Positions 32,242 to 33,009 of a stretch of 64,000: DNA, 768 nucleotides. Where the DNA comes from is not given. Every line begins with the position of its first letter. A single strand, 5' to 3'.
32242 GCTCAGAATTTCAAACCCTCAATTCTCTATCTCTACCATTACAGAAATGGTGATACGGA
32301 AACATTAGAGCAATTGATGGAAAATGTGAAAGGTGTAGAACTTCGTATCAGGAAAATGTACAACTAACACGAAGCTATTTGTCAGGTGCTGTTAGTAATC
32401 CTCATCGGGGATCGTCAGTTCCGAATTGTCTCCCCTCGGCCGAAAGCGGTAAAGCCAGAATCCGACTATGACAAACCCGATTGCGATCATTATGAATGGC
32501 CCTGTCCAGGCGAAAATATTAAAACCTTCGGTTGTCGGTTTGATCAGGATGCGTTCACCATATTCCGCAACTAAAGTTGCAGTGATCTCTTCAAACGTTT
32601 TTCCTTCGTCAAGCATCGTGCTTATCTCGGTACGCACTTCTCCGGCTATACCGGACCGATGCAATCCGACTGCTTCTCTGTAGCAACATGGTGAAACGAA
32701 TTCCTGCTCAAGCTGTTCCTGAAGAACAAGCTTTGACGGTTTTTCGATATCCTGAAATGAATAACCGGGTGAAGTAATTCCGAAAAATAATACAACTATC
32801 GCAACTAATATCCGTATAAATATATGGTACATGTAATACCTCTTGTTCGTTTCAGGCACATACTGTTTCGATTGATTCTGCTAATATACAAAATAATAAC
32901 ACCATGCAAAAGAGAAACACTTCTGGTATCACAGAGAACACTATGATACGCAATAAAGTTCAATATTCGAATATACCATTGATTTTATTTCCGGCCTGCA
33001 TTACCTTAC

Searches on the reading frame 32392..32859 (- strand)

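Call 75: search_protein_families(library=pfam, proteins=[window:32392-32859:-], max_evalue=0.00001)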
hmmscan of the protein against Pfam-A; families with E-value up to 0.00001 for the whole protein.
window:32392-32859:- (155 aa): 1 family
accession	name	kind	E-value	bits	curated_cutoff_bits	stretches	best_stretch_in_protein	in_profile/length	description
PF03918.19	CcmH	-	6.1e-19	68.1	25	1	37-144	19-126/143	Cytochrome C biogenesis protein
